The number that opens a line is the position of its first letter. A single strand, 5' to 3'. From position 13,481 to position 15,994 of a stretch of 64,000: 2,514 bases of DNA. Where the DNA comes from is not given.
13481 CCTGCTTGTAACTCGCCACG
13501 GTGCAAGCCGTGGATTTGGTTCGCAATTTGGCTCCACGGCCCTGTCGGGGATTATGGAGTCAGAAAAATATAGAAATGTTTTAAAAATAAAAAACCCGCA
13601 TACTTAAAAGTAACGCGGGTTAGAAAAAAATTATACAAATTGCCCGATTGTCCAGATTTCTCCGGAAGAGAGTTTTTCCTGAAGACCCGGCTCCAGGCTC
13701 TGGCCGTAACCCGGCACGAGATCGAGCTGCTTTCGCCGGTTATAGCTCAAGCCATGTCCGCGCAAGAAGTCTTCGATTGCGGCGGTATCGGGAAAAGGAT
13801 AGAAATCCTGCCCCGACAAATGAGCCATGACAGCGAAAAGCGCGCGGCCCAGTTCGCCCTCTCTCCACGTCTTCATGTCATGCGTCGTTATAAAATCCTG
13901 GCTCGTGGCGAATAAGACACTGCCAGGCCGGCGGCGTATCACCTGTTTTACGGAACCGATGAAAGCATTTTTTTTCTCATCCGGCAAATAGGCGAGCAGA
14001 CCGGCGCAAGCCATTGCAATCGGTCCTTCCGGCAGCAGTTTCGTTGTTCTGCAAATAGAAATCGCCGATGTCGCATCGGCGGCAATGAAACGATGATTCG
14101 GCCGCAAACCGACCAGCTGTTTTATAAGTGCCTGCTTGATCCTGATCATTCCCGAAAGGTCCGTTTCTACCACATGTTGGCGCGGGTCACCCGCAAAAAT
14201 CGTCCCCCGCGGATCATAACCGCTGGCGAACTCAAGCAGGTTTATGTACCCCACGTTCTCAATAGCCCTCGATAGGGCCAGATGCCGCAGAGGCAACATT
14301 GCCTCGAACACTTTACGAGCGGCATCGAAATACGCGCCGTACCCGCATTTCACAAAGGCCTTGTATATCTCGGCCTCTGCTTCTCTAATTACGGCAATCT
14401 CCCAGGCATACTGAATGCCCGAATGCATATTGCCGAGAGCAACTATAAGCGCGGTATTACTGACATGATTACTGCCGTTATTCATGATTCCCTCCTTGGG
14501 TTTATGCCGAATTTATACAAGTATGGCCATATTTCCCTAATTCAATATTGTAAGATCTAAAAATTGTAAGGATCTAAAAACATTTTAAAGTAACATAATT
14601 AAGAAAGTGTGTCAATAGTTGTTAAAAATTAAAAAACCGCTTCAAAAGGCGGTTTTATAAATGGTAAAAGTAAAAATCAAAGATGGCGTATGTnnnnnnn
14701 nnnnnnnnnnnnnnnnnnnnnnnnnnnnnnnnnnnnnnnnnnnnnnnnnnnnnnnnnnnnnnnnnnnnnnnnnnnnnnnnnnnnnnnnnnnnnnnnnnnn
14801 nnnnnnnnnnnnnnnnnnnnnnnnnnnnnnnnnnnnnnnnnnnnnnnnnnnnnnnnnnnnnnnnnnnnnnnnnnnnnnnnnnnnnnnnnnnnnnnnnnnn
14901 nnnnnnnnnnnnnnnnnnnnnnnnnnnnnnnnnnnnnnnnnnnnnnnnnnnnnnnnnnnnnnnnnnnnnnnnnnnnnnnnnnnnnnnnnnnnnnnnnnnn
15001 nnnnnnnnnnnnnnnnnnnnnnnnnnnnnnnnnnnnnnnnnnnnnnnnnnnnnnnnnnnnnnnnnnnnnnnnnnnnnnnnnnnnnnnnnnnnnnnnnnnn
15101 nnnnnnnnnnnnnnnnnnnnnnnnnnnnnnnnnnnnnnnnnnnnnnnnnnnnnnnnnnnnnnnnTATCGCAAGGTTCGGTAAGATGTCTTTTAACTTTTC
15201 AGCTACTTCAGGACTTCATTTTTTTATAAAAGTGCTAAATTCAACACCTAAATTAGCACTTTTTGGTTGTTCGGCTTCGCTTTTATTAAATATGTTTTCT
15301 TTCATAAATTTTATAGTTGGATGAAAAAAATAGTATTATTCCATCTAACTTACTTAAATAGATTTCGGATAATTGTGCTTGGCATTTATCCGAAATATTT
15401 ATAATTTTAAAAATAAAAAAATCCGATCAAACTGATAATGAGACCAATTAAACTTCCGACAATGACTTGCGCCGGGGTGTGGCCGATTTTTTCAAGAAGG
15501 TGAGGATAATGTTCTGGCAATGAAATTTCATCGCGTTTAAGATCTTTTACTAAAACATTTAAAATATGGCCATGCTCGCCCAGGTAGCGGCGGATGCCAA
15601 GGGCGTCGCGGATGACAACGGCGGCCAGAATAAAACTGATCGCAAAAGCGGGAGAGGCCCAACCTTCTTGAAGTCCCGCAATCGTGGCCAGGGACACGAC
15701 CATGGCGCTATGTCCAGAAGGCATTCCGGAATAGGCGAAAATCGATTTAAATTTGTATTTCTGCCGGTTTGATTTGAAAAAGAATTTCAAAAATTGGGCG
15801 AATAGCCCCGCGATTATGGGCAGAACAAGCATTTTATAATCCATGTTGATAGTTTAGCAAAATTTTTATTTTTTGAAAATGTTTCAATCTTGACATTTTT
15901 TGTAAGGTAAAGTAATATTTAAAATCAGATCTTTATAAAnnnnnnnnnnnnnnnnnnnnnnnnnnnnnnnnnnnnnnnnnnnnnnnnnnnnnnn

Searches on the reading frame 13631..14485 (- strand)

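Call 95: search_protein_families(library=pfam, proteins=[window:13631-14485:-], max_evalue=0.01)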
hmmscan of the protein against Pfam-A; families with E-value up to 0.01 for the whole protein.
window:13631-14485:- (284 aa): 1 family
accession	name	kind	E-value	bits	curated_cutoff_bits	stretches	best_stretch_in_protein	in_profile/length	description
PF04072.20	LCM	-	5.6e-06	26.8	22.3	1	86-176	90-183/187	Leucine carboxyl methyltransferase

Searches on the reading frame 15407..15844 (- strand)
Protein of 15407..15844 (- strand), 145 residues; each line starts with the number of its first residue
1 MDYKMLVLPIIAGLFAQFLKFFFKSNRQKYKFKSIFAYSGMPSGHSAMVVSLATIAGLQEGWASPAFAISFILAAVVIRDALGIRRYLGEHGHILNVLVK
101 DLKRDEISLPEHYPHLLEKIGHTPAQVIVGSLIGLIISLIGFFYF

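Call 95: search_protein_families(library=pfam, proteins=[window:15407-15844:-], max_evalue=0.01)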
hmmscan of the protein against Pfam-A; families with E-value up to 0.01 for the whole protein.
window:15407-15844:- (145 aa): 2 families
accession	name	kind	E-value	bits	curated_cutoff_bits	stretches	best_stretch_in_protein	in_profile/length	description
PF02681.20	DUF212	-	9e-38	129.8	26.5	1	4-137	4-126/126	Divergent PAP2 family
PF01569.27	PAP2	-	0.00017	21.8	27.2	1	30-76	47-91/130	PAP2 superfamily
